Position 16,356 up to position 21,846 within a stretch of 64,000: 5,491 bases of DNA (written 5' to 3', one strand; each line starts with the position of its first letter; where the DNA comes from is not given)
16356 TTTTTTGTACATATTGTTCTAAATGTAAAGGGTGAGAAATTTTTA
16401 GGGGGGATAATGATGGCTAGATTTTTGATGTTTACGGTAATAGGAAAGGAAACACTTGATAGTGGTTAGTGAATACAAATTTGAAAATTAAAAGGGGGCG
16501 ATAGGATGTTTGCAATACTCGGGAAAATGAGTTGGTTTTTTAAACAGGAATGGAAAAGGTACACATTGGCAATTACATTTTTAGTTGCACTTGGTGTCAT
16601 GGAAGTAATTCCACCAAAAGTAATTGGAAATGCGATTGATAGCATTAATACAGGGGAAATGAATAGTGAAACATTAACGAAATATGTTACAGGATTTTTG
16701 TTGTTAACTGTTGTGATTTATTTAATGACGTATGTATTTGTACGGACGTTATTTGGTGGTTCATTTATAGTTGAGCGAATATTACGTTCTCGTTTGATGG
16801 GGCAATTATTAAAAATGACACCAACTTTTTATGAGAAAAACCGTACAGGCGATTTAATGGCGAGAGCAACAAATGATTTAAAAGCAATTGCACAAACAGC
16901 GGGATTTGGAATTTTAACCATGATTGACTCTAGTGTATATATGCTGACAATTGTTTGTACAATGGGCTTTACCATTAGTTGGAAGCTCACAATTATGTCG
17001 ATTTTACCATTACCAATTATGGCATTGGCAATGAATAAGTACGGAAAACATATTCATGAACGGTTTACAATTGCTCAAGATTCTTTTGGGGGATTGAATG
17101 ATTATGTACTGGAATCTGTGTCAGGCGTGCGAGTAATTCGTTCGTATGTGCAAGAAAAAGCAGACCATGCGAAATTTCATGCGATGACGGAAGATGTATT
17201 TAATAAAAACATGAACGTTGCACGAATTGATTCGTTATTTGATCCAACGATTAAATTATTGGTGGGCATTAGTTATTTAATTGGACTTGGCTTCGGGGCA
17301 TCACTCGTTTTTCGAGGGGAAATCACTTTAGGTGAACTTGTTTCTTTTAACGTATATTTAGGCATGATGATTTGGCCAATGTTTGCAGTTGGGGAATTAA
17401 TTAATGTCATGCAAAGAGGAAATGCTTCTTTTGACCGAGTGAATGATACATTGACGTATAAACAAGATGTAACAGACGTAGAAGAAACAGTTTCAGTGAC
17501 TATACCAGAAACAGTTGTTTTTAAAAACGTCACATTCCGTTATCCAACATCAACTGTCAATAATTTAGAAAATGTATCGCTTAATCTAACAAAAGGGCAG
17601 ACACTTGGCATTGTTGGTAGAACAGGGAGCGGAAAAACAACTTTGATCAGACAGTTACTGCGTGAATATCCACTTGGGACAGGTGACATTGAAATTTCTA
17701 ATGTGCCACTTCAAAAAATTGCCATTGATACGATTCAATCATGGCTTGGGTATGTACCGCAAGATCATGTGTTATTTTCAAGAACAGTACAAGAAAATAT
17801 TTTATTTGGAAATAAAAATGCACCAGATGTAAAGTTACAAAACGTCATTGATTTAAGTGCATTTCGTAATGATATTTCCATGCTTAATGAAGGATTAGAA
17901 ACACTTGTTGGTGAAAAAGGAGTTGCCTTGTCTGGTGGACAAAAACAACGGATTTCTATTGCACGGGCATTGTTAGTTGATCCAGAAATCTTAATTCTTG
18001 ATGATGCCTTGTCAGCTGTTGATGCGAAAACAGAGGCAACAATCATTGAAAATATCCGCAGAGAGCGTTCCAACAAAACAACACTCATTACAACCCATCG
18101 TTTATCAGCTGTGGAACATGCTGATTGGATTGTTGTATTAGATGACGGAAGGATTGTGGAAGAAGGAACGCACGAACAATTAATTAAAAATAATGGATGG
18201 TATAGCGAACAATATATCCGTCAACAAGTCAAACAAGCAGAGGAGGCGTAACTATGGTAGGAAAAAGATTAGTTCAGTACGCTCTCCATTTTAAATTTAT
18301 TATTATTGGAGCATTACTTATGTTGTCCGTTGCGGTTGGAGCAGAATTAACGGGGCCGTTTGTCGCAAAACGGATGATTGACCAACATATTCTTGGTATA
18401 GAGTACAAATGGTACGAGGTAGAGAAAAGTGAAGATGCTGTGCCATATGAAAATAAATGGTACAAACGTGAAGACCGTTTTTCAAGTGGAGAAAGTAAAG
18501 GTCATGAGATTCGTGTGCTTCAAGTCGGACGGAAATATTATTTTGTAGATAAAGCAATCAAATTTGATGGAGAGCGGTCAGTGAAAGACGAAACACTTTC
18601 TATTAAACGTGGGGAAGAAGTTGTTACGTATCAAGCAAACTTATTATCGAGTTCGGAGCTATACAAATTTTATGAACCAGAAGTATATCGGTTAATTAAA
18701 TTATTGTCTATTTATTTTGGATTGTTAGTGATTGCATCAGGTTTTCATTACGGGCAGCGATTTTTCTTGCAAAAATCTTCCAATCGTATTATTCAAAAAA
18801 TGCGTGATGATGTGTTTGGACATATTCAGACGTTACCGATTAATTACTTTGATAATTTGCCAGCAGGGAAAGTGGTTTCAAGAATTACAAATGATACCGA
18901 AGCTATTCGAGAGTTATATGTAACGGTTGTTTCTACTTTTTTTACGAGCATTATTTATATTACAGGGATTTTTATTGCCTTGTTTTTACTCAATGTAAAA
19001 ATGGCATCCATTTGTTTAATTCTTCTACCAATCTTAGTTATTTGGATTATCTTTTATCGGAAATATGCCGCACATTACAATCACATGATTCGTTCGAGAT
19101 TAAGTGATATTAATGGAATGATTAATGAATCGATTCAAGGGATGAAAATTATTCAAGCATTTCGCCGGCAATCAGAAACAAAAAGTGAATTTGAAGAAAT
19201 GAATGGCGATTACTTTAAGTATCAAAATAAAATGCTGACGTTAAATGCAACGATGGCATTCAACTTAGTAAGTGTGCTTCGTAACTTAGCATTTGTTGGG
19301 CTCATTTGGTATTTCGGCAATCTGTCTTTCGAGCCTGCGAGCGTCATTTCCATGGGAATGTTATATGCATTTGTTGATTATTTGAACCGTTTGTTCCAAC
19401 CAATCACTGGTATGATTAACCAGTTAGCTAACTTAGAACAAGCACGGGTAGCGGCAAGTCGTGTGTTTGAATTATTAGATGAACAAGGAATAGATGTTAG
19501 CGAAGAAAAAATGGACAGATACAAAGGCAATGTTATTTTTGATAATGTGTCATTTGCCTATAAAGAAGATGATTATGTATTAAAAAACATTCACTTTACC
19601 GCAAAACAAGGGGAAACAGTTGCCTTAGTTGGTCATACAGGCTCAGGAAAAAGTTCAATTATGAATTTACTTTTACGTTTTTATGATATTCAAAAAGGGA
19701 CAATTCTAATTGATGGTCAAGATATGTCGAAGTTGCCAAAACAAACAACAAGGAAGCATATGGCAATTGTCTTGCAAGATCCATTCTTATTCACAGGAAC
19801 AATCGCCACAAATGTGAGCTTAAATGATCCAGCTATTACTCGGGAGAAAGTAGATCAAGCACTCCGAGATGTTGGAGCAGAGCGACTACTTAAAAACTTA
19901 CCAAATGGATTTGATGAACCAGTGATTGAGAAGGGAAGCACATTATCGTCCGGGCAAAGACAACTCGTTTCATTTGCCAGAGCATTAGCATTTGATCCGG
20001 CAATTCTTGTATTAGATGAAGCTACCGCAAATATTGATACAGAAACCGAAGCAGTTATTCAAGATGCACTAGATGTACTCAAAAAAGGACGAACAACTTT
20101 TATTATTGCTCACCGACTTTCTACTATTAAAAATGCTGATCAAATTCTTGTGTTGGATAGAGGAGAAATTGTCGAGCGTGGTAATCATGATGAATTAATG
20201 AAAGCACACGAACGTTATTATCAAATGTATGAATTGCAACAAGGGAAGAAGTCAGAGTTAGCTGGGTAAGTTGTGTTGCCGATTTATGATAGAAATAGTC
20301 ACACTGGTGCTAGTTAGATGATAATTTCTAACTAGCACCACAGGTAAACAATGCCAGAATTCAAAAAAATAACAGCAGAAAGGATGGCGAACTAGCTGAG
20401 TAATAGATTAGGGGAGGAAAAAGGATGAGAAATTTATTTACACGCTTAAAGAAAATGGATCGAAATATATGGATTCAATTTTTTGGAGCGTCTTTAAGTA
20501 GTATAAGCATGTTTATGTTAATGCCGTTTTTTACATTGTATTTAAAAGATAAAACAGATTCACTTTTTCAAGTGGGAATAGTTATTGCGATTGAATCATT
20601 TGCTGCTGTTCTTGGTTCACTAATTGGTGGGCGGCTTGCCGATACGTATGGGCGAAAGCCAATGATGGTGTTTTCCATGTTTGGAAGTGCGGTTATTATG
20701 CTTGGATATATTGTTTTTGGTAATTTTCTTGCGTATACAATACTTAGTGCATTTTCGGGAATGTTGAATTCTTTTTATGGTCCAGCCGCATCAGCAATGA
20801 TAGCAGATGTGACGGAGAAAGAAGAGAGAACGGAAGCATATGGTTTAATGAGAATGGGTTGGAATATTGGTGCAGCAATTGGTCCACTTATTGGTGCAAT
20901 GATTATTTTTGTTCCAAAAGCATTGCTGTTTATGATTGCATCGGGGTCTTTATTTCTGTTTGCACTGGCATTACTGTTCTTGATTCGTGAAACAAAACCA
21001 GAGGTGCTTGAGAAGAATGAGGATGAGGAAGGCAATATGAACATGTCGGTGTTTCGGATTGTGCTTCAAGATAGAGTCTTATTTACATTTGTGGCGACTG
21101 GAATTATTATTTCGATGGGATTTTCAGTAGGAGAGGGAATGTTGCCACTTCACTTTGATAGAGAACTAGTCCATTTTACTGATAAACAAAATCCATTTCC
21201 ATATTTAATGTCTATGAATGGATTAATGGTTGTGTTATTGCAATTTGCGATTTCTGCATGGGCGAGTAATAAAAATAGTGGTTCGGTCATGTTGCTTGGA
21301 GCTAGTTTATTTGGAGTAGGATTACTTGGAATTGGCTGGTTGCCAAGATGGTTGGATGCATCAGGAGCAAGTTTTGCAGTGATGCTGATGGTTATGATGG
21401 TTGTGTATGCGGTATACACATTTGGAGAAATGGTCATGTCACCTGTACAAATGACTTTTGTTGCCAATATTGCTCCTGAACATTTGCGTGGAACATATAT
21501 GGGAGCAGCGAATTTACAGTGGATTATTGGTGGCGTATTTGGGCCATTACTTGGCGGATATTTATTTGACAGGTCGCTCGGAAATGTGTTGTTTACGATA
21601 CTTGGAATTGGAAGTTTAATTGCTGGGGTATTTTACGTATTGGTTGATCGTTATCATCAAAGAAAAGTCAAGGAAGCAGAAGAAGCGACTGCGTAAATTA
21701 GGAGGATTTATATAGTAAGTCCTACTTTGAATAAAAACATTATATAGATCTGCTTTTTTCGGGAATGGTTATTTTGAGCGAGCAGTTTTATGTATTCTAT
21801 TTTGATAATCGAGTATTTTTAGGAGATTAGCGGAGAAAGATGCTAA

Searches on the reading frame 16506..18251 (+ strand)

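Call 10: search_protein_families(library=pfam, proteins=[window:16506-18251:+], max_evalue=0.00001)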
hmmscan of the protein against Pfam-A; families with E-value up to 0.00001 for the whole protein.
window:16506-18251:+ (581 aa): 2 families
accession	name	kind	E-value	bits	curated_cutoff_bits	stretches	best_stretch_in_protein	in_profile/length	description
PF00664.28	ABC_membrane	-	8.9e-45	153.9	28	1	21-292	3-274/274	ABC transporter transmembrane region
PF00005.33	ABC_tran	-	1.3e-28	100.8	25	1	354-502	1-136/137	ABC transporter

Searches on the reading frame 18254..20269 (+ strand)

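Call 10: search_protein_families(library=pfam, proteins=[window:18254-20269:+], max_evalue=0.00001)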
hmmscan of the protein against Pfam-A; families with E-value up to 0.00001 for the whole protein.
window:18254-20269:+ (671 aa): 3 families
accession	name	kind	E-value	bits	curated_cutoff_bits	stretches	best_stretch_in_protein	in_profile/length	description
PF00664.28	ABC_membrane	-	4.7e-38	131.9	28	1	147-383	40-273/274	ABC transporter transmembrane region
PF00005.33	ABC_tran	-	8e-32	111.1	25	1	443-592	1-137/137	ABC transporter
PF02463.25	SMC_N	-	9.9e-08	32.1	40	0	454-632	25-209/220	RecF/RecN/SMC N terminal domain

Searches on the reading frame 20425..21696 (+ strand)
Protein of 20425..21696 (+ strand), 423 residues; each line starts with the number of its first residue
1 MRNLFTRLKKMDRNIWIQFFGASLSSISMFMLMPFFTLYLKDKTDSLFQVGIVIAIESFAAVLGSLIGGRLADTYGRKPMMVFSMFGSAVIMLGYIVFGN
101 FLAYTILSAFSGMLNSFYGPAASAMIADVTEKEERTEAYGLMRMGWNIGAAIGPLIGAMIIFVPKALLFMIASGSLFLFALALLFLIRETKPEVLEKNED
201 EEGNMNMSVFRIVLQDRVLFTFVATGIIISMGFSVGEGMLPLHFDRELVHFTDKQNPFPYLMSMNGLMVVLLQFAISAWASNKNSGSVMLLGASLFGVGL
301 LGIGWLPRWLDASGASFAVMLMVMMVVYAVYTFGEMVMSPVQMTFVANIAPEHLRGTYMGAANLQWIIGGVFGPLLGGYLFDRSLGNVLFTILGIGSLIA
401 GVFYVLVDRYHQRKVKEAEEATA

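Call 13: search_protein_families(library=pfam, proteins=[window:20425-21696:+], max_evalue=0.00001)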
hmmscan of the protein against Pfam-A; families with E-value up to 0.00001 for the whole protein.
window:20425-21696:+ (423 aa): 4 families
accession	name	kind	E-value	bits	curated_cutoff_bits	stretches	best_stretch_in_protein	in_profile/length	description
PF07690.21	MFS_1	-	4e-63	213.9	33.4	2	19-364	2-337/347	Major Facilitator Superfamily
PF12832.13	MFS_1_like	-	1.3e-15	57.7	25.2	1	31-391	17-372/373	MFS_1 like family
PF00083.30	Sugar_tr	-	9.4e-12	45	22.3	1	22-197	20-201/452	Sugar (and other) transporter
PF05977.19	MFS_3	-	1.2e-09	37.6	27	1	24-241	21-242/524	Transmembrane secretion effector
